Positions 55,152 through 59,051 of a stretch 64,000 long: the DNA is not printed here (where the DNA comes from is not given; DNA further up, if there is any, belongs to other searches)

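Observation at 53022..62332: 2819-aa Cys-rich giant secreted protein coupled to a Ca-binding (TSP3-like) membrane protein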

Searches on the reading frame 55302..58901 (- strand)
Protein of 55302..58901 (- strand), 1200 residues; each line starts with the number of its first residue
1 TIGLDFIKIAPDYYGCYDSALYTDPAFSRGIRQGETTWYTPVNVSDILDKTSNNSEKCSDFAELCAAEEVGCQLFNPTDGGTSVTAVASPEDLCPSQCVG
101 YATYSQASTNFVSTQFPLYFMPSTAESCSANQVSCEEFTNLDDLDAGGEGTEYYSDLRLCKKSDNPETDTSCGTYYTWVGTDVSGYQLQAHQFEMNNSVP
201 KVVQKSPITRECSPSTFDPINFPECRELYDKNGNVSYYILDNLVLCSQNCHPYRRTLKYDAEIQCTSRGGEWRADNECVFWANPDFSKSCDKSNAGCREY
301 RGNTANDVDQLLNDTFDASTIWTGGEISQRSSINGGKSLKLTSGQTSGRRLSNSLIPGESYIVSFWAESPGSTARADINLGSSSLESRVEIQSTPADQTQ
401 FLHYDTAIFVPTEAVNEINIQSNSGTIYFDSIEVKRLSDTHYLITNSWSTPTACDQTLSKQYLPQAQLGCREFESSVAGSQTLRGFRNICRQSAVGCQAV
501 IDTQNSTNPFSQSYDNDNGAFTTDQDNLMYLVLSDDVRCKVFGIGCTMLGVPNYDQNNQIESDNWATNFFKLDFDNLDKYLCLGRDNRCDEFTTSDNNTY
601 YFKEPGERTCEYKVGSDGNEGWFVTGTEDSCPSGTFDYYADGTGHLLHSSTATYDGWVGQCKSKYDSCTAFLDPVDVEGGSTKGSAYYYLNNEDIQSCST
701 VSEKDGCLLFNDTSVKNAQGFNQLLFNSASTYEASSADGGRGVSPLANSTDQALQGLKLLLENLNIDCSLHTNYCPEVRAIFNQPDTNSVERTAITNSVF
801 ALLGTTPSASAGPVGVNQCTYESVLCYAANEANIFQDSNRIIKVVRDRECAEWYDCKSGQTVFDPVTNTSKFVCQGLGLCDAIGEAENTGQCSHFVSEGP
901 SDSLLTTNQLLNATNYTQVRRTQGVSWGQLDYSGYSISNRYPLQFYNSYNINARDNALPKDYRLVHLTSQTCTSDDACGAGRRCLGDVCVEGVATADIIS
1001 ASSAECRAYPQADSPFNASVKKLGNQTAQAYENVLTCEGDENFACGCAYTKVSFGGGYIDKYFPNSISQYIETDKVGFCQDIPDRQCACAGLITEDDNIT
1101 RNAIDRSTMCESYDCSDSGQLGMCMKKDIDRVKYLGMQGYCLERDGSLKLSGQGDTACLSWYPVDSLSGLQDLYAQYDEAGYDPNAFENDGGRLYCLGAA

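Call 87: predict_structure(alignment_id=A6)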
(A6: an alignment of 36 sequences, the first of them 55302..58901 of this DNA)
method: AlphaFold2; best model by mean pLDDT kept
length: 1200 residues; sequences in the alignment: 36
mean_pLDDT: 66.2   pTM: 0.45
mean pLDDT of the five models: 66.2, 61.8, 61.4, 60.6, 60.1
residues with pLDDT >= 90: 141; 70-90: 403; 50-70: 377; < 50: 279
segments of 3 or more residues with pLDDT < 50: 1-12, 21-24, 27-38, 40-44, 46-54, 305-307, 511-524, 543-545, 572-588, 597-599, 678-681, 790-834, 846-852, 885-890, 898-934, 995-997, 1008-1045, 1150-1152, 1168-1200
pLDDT, mean of each block of 10 residues (from residue 1): 35 52 48 42 48 50 62 79 76 87 86 86 91 91 71 93 91 88 67 91 70 78 84 90 92 86 85 88 92 93 61 75 83 74 91 77 88 88 74 81 81 79 91 82 92 86 83 81 77 69 57 43 54 66 56 61 65 38 41 51 63 64 76 57 56 63 58 64 61 73 80 76 80 71 76 53 57 59 52 43 36 35 43 64 58 54 54 56 47 56 45 44 41 51 67 67 72 79 77 54 55 34 31 38 53 77 62 78 79 51 73 83 82 61 58 55 53 31 33 30
secondary structure, 60 per line:
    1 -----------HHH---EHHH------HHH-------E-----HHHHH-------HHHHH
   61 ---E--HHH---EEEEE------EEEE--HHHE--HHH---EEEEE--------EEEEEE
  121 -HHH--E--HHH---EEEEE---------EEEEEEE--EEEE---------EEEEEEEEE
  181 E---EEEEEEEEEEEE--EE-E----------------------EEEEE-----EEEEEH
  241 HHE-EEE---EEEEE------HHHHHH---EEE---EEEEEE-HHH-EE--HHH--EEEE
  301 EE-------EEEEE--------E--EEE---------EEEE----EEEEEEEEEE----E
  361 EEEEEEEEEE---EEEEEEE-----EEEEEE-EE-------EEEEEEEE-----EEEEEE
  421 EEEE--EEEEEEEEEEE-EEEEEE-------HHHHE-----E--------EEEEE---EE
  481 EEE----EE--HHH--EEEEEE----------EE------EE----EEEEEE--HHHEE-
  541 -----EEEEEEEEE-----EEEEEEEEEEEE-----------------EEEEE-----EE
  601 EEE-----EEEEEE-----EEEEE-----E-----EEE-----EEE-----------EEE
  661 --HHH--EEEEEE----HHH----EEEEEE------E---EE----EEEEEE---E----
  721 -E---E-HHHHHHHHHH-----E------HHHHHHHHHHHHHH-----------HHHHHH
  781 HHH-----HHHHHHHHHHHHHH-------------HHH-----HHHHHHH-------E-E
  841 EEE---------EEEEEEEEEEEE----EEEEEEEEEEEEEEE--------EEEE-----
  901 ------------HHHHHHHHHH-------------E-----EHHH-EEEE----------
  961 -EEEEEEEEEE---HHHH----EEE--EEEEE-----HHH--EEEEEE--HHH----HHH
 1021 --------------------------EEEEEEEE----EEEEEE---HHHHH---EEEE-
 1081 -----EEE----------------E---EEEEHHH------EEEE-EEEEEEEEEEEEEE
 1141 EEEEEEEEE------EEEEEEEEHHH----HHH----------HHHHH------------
elements in order (helices of 4 or more, strands of 3 or more residues): H44-48 H56-60 E73-77 E84-87 E102-106 E115-120 E136-140 E150-156 E159-162 E172-181 E185-196 E225-229 E235-239 E245-247 E251-255 H262-267 E271-273 E277-282 E297-302 E310-314 E326-328 E338-341 E346-355 E360-370 E374-380 E386-391 E402-409 E415-424 E427-437 E439-444 H452-455 E471-475 E479-483 E497-502 E527-532 E546-554 E560-571 E589-593 E599-603 E609-614 E620-624 E636-638 E644-646 E658-660 E668-673 E685-690 E707-712 H728-737 H750-763 H775-783 H789-802 H824-830 E840-843 E853-864 E869-883 E892-895 H913-922 E947-950 E962-971 H975-978 E983-985 E988-992 E1003-1008 E1047-1054 E1059-1064 H1068-1072 E1076-1079 E1086-1088 E1109-1112 E1122-1125 E1127-1149 E1156-1163 H1184-1188

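Call 90: fold_search(model_id=the predicted structure, library=pdb)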
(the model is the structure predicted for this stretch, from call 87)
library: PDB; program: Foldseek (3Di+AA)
matches with E <= 10: 1650; with E <= 0.001: 208
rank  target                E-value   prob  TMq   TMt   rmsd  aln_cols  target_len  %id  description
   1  9mdi_A                9.5e-08  1.00  0.10  0.20  23.8       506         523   10  Clostridioides difficile Transferase B Component Dimer (released 2025-07-16)
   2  6o2n_C                5.5e-07  1.00  0.10  0.16  30.4       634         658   10  CDTb Double Heptamer Short Form Modeled from Cryo-EM Map Reconstructed using C7 Symmetry (released 2019-10-30)
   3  9jsk_C                8.3e-07  1.00  0.10  0.24  20.4       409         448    9  Clostridium perfringens iota toxin pore Ib in prepore IV state (released 2025-05-14)
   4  8w7n                  1.3e-06  1.00  0.10  0.11   3.2       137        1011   15  Crystal structure of the in-cell Cry1Aa purified from Bacillus thuringiensis (released 2024-03-06)
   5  9jsl_D                1.3e-06  1.00  0.10  0.23  22.1       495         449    7  Clostridium perfringens iota toxin pore Ib in prepore V state (released 2025-05-14)
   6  9jsn_G                1.6e-06  1.00  0.10  0.22  24.2       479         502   11  Clostridium perfringens iota toxin pore Ib in prepore VII state (released 2025-05-14)
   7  6uwi_H                1.6e-06  0.99  0.10  0.17  29.3       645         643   10  Crystal structure of the Clostridium difficile translocase CDTb (released 2020-01-22)
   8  8hhe_A                1.7e-06  1.00  0.09  0.16  22.1       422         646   11  Crystal structure of Cry5B from Bacillus thuringiensis at 4.5 A resolution (released 2022-12-07)
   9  9jsi_G                1.7e-06  1.00  0.10  0.21  22.9       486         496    9  Clostridium perfringens iota toxin pore Ib in prepore II state (released 2025-05-14)
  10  6o2n_Z                1.7e-06  0.99  0.09  0.16  30.4       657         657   11  CDTb Double Heptamer Short Form Modeled from Cryo-EM Map Reconstructed using C7 Symmetry (released 2019-10-30)
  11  9jsi_F                2.0e-06  1.00  0.11  0.23  24.2       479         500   12  Clostridium perfringens iota toxin pore Ib in prepore II state (released 2025-05-14)
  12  9jsm_A                2.1e-06  1.00  0.09  0.23  21.9       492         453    8  Clostridium perfringens iota toxin pore Ib in prepore VI state (released 2025-05-14)
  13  2zex_A                2.3e-06  1.00  0.09  0.56   5.4       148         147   15  Family 16 carbohydrate binding module (released 2008-03-04)
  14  9h99                  2.5e-06  1.00  0.09  0.11   3.7       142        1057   16  Native structure of the full-length pesticidal protein Cry1Ca18 at pH7, from crystals formed in vivo (released 2025-11-12)
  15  2zew_A                2.5e-06  1.00  0.09  0.62   4.3       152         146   14  Family 16 Cabohydrate Binding Domain Module 1 (released 2008-03-04)
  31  5fui                  5.1e-06  1.00  0.09  0.78   3.0       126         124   11  Crystal structure of the C-terminal CBM6 of LamC a marine laminarianse from Zobellia galactanivorans (released 2016-03-02)
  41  4xup_E                7.3e-06  1.00  0.10  0.59   4.4       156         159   13  Structure of the N-terminal CBM22-1-CBM22-2 tandem domain from Paenibacillus barcinonensis Xyn10C (released 2015-06-03)
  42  4xup_D                7.3e-06  1.00  0.09  0.29  22.3       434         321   10  Structure of the N-terminal CBM22-1-CBM22-2 tandem domain from Paenibacillus barcinonensis Xyn10C (released 2015-06-03)
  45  2y6j                  9.0e-06  1.00  0.09  0.54   7.7       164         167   16  X-2 engineered mutated CBM4-2 Carbohydrate Binding Module from a Thermostable Rhodothermus marinus Xylanase (released 2012-03-07)
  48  4xup_C                1.1e-05  1.00  0.09  0.58   4.3       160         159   13  Structure of the N-terminal CBM22-1-CBM22-2 tandem domain from Paenibacillus barcinonensis Xyn10C (released 2015-06-03)
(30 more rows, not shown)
